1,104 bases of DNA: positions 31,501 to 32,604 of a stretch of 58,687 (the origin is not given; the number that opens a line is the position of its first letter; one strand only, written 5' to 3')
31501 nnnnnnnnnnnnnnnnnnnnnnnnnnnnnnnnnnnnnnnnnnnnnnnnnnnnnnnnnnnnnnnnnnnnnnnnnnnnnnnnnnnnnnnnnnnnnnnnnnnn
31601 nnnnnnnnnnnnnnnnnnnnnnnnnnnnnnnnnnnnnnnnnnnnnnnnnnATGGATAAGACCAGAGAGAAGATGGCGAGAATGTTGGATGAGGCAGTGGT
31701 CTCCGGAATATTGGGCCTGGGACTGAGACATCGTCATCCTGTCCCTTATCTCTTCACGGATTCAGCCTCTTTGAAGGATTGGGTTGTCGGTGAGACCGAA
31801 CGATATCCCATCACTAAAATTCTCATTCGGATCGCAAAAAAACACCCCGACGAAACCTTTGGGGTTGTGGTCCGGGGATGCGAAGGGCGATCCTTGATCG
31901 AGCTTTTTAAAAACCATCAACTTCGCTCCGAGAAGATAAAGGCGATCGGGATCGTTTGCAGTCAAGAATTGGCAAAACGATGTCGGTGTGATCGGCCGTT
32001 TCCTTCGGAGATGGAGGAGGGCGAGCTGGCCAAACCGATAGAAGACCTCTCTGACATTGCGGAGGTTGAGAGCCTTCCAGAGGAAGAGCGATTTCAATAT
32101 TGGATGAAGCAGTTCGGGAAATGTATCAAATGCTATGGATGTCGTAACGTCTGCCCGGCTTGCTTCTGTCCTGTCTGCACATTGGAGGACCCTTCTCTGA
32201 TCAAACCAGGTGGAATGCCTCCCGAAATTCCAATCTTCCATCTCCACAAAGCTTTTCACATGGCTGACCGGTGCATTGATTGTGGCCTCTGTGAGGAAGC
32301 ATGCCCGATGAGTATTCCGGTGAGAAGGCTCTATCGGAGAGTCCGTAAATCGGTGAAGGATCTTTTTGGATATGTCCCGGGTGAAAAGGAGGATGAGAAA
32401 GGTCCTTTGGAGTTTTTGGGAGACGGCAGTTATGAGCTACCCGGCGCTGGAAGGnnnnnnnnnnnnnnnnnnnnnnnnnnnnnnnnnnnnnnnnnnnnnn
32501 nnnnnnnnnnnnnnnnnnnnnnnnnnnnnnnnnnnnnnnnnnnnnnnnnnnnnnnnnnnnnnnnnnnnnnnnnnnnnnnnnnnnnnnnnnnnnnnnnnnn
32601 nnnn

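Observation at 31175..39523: Cluster 1: a soluble MvhD / Fe-S / FdhA / HdrA(GltD-insert) / HdrC / HdrB operon, a candidate NAD(P)H-linked, formate-dependent electron-bifurcating complex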

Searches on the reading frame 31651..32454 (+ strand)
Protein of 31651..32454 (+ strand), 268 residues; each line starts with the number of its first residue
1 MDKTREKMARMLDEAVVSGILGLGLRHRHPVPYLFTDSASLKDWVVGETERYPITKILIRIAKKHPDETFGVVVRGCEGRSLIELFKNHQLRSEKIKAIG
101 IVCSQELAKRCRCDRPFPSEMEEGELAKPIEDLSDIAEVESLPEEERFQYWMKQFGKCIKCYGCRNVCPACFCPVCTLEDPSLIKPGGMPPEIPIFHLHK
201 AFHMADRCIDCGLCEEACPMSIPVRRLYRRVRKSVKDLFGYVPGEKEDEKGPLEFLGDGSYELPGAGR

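Call 13: search_protein_families(library=pfam, proteins=[window:31651-32454:+], max_evalue=0.001)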
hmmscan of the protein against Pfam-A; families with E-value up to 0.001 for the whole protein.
seq(268 aa): 11 families
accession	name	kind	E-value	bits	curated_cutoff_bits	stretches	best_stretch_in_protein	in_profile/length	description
PF12797.12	Fer4_2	-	2.6e-08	33.7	24.5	1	202-219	4-21/22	4Fe-4S binding domain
PF00037.32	Fer4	-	6.3e-08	32.6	21.1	1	205-220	5-20/24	4Fe-4S binding domain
PF13183.11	Fer4_8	-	2.6e-06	28.3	27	1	205-233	2-31/68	4Fe-4S dicluster domain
PF13187.11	Fer4_9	-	4.7e-06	27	27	0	157-221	1-50/52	4Fe-4S dicluster domain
PF12837.12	Fer4_6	-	5.6e-06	26.5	25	1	203-221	4-22/24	4Fe-4S binding domain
PF13534.11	Fer4_17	-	8.3e-06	26.7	22.2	1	200-222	38-60/61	4Fe-4S dicluster domain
PF13237.11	Fer4_10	-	5.8e-05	23.4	25.5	0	154-219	5-53/53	4Fe-4S dicluster domain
PF13484.11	Fer4_16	-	0.00014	23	30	0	207-220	52-65/66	4Fe-4S double cluster binding domain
PF12838.12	Fer4_7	-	0.00023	22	27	0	157-221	1-51/52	4Fe-4S dicluster domain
PF13746.11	Fer4_18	-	0.00072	20.2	27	0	204-226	57-79/114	4Fe-4S dicluster domain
PF12800.12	Fer4_4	-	0.00094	19.8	24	0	206-220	2-16/17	4Fe-4S binding domain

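Call 37: search_solved_structures(query=window:31651-32454:+, max_evalue=1, show_alignments=2)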
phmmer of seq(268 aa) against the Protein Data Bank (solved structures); distinct sequences matched with E-value up to 1: 92 (the best 60 are shown).
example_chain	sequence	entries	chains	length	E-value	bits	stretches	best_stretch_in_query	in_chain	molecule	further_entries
9t1s_M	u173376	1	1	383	1.7e-31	113.2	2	146-251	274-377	formate dehydrogenase (coenzyme F420)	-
8rvu_E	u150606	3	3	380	3.1e-28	102.5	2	147-247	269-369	Formate dehydrogenase, beta subunit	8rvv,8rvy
7bkb_E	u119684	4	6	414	4.9e-26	95.3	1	145-246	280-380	Formate dehydrogenase, beta subunit (F420)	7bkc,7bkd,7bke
1clf_A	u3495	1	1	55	0.00022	24.3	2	205-225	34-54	FERREDOXIN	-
8qby_I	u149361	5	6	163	0.00031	23.8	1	206-224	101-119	NADH-quinone oxidoreductase subunit I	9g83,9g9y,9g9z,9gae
7aqr_I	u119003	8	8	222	0.00049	23.1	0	174-221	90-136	NADH dehydrogenase [ubiquinone] iron-sulfur protein 8-A, mitochondrial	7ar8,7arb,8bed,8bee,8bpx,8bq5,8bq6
7a23_D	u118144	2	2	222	0.00051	23.1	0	174-221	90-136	TYKY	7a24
7q5y_D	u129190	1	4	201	0.0013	21.7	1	135-221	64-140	NADH-quinone oxidoreductase subunit I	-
31ox_C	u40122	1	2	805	0.0014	21.6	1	128-243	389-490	Acetyl-CoA decarbonylase/synthase complex subunit alpha 2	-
5lc5_I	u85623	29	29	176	0.0015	21.6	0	206-222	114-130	NADH dehydrogenase [ubiquinone] iron-sulfur protein 8, mitochondrial | Mitochondrial complex I, TYKY subunit | NADH:ubiquinone oxidoreductase core subunit S8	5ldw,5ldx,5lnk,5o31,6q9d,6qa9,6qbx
7v2c_B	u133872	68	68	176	0.0016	21.4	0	206-222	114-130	NADH dehydrogenase [ubiquinone] iron-sulfur protein 8, mitochondrial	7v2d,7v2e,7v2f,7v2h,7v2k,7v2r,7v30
5xtb_B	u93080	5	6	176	0.0022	21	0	206-222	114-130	NADH dehydrogenase [ubiquinone] iron-sulfur protein 8, mitochondrial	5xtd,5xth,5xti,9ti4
9f5x_G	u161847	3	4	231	0.0026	20.7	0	206-222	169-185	NADH:ubiquinone oxidoreductase subunit 8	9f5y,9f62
7qsd_I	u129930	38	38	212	0.0027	20.7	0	206-222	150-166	NADH dehydrogenase [ubiquinone] iron-sulfur protein 8, mitochondrial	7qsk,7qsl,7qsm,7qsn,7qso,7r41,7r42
5gpn_b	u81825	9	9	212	0.0028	20.6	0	206-222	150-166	NADH dehydrogenase [ubiquinone] iron-sulfur protein 8 | NADH dehydrogenase [ubiquinone] iron-sulfur protein 8, mitochondrial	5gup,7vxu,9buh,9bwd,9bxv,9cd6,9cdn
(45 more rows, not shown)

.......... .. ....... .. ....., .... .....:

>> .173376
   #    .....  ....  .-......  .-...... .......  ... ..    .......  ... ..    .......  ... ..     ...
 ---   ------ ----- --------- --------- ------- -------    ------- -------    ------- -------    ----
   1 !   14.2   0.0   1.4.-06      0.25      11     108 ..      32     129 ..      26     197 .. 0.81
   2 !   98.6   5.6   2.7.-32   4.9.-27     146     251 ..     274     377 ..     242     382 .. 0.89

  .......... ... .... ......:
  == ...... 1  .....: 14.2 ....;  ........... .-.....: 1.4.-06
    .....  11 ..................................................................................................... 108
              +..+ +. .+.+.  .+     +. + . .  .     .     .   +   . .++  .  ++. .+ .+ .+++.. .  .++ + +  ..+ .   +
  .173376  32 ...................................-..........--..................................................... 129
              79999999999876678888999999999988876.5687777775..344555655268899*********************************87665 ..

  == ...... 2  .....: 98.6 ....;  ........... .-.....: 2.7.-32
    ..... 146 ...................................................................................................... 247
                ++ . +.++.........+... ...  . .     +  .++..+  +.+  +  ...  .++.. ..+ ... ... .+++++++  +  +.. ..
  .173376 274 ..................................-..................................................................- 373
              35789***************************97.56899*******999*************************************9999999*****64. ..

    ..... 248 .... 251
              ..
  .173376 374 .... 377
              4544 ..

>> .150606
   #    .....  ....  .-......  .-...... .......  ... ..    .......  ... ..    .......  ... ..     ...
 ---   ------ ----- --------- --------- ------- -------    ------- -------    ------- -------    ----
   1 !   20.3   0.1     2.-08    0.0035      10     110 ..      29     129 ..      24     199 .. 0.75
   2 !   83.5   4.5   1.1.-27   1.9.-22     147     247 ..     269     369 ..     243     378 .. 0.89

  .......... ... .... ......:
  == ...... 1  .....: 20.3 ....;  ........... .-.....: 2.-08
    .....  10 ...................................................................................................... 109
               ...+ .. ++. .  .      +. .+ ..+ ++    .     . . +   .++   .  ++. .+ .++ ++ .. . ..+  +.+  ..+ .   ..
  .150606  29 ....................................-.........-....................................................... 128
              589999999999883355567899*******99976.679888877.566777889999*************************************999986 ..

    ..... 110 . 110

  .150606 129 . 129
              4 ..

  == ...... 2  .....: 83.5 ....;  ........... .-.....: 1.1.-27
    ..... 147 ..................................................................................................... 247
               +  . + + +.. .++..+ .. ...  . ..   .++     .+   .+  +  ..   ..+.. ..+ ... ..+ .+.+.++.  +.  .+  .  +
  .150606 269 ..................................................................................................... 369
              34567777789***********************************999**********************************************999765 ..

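Call 45: find_homologous_proteins(query=window:31651-32454:+, max_evalue=1e-10)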
Query seq(268 aa) (268 aa): 480 proteins with E <= 1e-10 among 1092 candidates; the best 120 are listed.
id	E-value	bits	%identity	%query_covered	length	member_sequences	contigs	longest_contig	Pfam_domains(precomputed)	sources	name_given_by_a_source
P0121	1.2e-165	568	89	100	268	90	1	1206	PF12797.13,PF12837.13,PF00037.33,PF13534.12,PF13183.12,PF13187.12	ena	-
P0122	1.2e-156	539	84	100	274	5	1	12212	PF12797.13,PF12837.13,PF00037.33,PF13534.12,PF13183.12,PF13187.12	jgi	jgi:ferredoxin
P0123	1.4e-154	532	83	100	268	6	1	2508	PF12797.13,PF12837.13,PF00037.33,PF13746.12,PF13534.12,PF13183.12,PF13187.12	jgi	jgi:formate dehydrogenase subunit beta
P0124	1.3e-153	529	83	100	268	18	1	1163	PF12797.13,PF12837.13,PF00037.33,PF13746.12,PF13534.12,PF13183.12,PF13187.12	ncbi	-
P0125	6.3e-152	523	81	100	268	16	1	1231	PF12797.13,PF12837.13,PF00037.33,PF13534.12,PF13183.12,PF13187.12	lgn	-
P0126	2.1e-151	521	81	100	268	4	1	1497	PF12797.13,PF12837.13,PF00037.33,PF13534.12,PF13183.12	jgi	jgi:ferredoxin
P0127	4.1e-151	521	80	100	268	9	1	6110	PF12797.13,PF12837.13,PF00037.33,PF12838.13,PF13183.12,PF13187.12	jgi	-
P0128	8.0e-151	520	80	100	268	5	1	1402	PF12797.13,PF12837.13,PF00037.33,PF13534.12,PF13187.12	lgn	-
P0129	1.7e-150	518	80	100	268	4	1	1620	PF12797.13,PF12837.13,PF00037.33,PF12838.13,PF13534.12,PF13183.12,PF13187.12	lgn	-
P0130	2.4e-149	515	80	100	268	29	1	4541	PF12797.13,PF12837.13,PF00037.33,PF13183.12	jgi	-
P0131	3.8e-149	514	79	100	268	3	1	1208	PF12797.13,PF12837.13,PF00037.33,PF12838.13,PF13534.12,PF13183.12,PF13187.12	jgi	jgi:formate dehydrogenase subunit beta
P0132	4.3e-149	514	80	100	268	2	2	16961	PF12797.13,PF12837.13,PF00037.33,PF12838.13,PF13183.12,PF13187.12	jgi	jgi:ferredoxin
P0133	4.7e-149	514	83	97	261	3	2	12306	PF12797.13,PF12837.13,PF00037.33,PF13534.12,PF13183.12,PF13187.12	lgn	-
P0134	5.6e-149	514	78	100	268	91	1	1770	PF12797.13,PF12837.13,PF00037.33,PF13183.12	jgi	jgi:ferredoxin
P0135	1.1e-148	513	80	100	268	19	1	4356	PF12797.13,PF12837.13,PF00037.33,PF12838.13,PF13534.12,PF13183.12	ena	-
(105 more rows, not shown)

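Call 62: predict_structure(alignment_id=A1)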
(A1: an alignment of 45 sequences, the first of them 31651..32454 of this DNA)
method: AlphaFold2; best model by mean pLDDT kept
length: 268 residues; sequences in the alignment: 45
mean_pLDDT: 80.5   pTM: 0.79
mean pLDDT of the five models: 80.5, 80.3, 79.3, 77.4, 71.5
residues with pLDDT >= 90: 87; 70-90: 116; 50-70: 58; < 50: 7
segments of 3 or more residues with pLDDT < 50: 266-268
pLDDT, mean of each block of 10 residues (from residue 1): 92 98 93 97 88 86 95 93 87 95 90 85 80 86 93 77 57 53 54 60 72 79 81 81 84 64 48
secondary structure, 60 per line:
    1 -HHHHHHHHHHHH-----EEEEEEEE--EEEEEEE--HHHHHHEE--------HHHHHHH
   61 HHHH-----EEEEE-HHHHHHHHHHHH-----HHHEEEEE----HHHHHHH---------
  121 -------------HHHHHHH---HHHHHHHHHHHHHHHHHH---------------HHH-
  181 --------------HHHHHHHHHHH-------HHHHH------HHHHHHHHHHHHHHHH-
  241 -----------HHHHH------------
elements in order: H2-13 E19-26 E29-35 H38-43 H54-64 E70-74 H76-87 E96-100 H105-111 H134-140 H144-161 H195-205 H213-217 H224-239 H252-256

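Call 65: fold_search(model_id=the predicted structure, library=pdb)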
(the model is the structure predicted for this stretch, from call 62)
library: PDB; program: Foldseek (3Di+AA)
matches with E <= 10: 418; with E <= 0.001: 3
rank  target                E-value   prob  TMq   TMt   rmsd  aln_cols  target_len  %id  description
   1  8rvu_E                3.4e-12  1.00  0.71  0.51  12.4       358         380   20  CryoEM structure of the Elp-Hdr complex of Methanothermobacter marburgensis state 2 (composite structure) (released 2025-05-14)
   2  7bkb_E                2.3e-11  1.00  0.72  0.48  10.4       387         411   18  Formate dehydrogenase - heterodisulfide reductase - formylmethanofuran dehydrogenase complex from Methanospirillum hun (released 2021-09-29)
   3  4ci0_C                9.1e-04  1.00  0.31  0.30   3.3       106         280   22  Electron cryo-microscopy of F420-reducing NiFe hydrogenase Frh (released 2014-02-26)
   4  6qgr_B                1.7e-03  1.00  0.32  0.29   3.1       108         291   16  The F420-reducing [NiFe] hydrogenase complex from Methanosarcina barkeri at the Nia-S state (released 2019-10-23)
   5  6qii_B                1.9e-03  1.00  0.32  0.30   3.1       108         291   16  Xenon derivatization of the F420-reducing [NiFe] hydrogenase complex from Methanosarcina barkeri (released 2019-10-23)
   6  9r51_B                2.5e-03  1.00  0.30  0.29   5.6       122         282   11  Dimeric state of the F420-reducing hydrogenase from Methanothermococcus thermolithotrophicus in crystalline form 1 (released 2025-10-22)
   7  5dqr_C                1.1e-02  1.00  0.30  0.20   5.9       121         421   17  The crystal structure of Arabidopsis 7-hydroxymethyl chlorophyll a reductase (HCAR) (released 2016-04-20)
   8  9r52_B                1.2e-02  1.00  0.27  0.26   5.3       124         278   15  Dimeric state of the F420-reducing hydrogenase from Methanothermococcus thermolithotrophicus in crystalline form 2 (released 2025-10-22)
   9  8rja_E                1.4e-02  1.00  0.31  0.24   5.4       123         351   20  Crystal structure of the F420-reducing formylmethanofuran dehydrogenase complex from the ethanotroph Candidatus Ethano (released 2024-10-02)
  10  5dqr_F                1.5e-02  1.00  0.29  0.20   3.1       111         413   17  The crystal structure of Arabidopsis 7-hydroxymethyl chlorophyll a reductase (HCAR) (released 2016-04-20)
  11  8riu_B                1.8e-02  1.00  0.31  0.23   3.1       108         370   19  Crystal structure of the F420-reducing carbon monoxide dehydrogenase component from the ethanotroph Candidatus Ethanop (released 2024-10-02)
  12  5dqr_B                3.0e-02  1.00  0.30  0.20   3.0       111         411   18  The crystal structure of Arabidopsis 7-hydroxymethyl chlorophyll a reductase (HCAR) (released 2016-04-20)
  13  7npa_N                3.4e-02  0.98  0.27  0.13   6.9       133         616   16  Crystal structure of the Coenzyme F420-dependent sulfite reductase from Methanothermococcus thermolithotrophicus at 1. (released 2022-03-23)
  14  5dqr_D                4.5e-02  1.00  0.31  0.21   2.8       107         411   19  The crystal structure of Arabidopsis 7-hydroxymethyl chlorophyll a reductase (HCAR) (released 2016-04-20)
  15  5dqr_E                5.1e-02  1.00  0.31  0.21   2.8       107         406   19  The crystal structure of Arabidopsis 7-hydroxymethyl chlorophyll a reductase (HCAR) (released 2016-04-20)
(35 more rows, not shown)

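Call 74: search_protein_families(library=ncbifam, proteins=[window:31651-32454:+], max_evalue=0.00001)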
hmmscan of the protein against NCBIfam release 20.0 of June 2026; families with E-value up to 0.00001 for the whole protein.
window:31651-32454:+ (268 aa): 4 families
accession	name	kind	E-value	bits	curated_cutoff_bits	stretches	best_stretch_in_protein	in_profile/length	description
TIGR00273.1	TIGR00273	equivalog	9.3e-07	28.1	444.8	1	156-236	293-373/432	LutB/LldF family L-lactate oxidation iron-sulfur protein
NF038196.1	ferrodoxin_EFR1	subfamily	2e-06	28.1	75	0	197-221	175-199/242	EFR1 family ferrodoxin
NF058577.1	FdxA_fam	equivalog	2.6e-06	27.5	65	0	205-220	35-50/52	4Fe-4S ferredoxin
NF045670.1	quin_L_LdhH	equivalog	9.3e-06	24.2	800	0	152-237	300-385/706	L-lactate dehydrogenase (quinone) large subunit LdhH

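Call 80: find_related_loci(query=A1, collection=genome_contigs, flank=9000)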
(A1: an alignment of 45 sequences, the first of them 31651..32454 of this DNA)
Query A1 (268 aa) in genome_contigs; peptide patterns used: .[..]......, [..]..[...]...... (x = any residue, [..] = any of these).
599 stretches matched a pattern (row limit reached: there are more); 233 encode a relative of the query (tblastn E <= 1e-3); the best 80 are kept; 80 distinct loci.
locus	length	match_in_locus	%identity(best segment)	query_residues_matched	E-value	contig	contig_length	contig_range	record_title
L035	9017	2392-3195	77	1-268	5e-139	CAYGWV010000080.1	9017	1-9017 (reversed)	MAG TPA_asm: uncultured Syntrophaceae bacterium isolate ERP119294_co2_516 genome assembly, contig: k141_1004560, whole g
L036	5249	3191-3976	57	1-263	9e-103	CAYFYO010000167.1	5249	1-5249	MAG TPA_asm: uncultured Thermodesulfobacteriota bacterium isolate ERP108616_co2_127 genome assembly, contig: NODE_34424_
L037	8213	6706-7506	55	1-268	3e-101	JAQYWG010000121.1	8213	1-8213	MAG: Thermodesulfobacteriota bacterium isolate Hel238_bin70strict NODE_121_length_8213_cov_7.878073, whole genome shotgu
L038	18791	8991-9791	54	1-268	4e-101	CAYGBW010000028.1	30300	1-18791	MAG TPA_asm: uncultured Thermodesulfobacteriota bacterium isolate ERP108616_co1_403 genome assembly, contig: k119_38940,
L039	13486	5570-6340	53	1-258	6e-91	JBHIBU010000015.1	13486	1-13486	MAG: Dehalococcoidia bacterium isolate FS_3_bin.7 NODE_298_length_13486_cov_8.539796, whole genome shotgun sequence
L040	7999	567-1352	53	1-263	9e-91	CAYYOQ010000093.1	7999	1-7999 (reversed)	MAG TPA_asm: uncultured Thermodesulfobacteriota bacterium isolate binchicken_co33_371 genome assembly, contig: NODE_1218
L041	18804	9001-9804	48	1-267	1e-90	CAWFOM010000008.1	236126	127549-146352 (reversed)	MAG: uncultured delta proteobacterium isolate MFD05942.bin.3.94 genome assembly, contig: contig_22020, whole genome shot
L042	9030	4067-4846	50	1-264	1e-86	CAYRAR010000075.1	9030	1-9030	MAG TPA_asm: uncultured Thermodesulfobacteriota bacterium isolate SRP338002_co1_158 genome assembly, contig: NODE_7164_l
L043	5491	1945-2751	48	1-268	9e-85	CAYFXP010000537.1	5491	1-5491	MAG TPA_asm: uncultured Syntrophobacterales bacterium isolate ERP108616_co1_46 genome assembly, contig: k119_1281826, wh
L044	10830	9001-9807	44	1-268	3e-83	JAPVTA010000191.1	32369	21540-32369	MAG: Thermodesulfobacteriota bacterium isolate MW3_metabat.11 k97_485292, whole genome shotgun sequence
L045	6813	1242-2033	49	1-260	5e-83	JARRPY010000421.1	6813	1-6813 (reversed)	MAG: Deltaproteobacteria bacterium isolate Spart_188_MAG scaffold_29731, whole genome shotgun sequence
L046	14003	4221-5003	49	2-259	1e-79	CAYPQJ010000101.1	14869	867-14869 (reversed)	MAG TPA_asm: uncultured Desulfobacteraceae bacterium isolate binchicken_co51_216 genome assembly, contig: NODE_1250_leng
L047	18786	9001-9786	48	2-260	4e-79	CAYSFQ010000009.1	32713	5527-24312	MAG TPA_asm: uncultured Desulfobacteraceae bacterium isolate SRP167671_co2_257 genome assembly, contig: NODE_1776_length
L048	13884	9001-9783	45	1-257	6e-78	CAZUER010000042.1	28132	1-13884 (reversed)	MAG TPA_asm: uncultured Desulfohalobiaceae bacterium isolate SRP141376_co2_327 genome assembly, contig: NODE_3635_length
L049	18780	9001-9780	44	1-256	1e-77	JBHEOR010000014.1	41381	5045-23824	MAG: Desulfopila sp. isolate S6_bin.40.strict S6_NODE_14, whole genome shotgun sequence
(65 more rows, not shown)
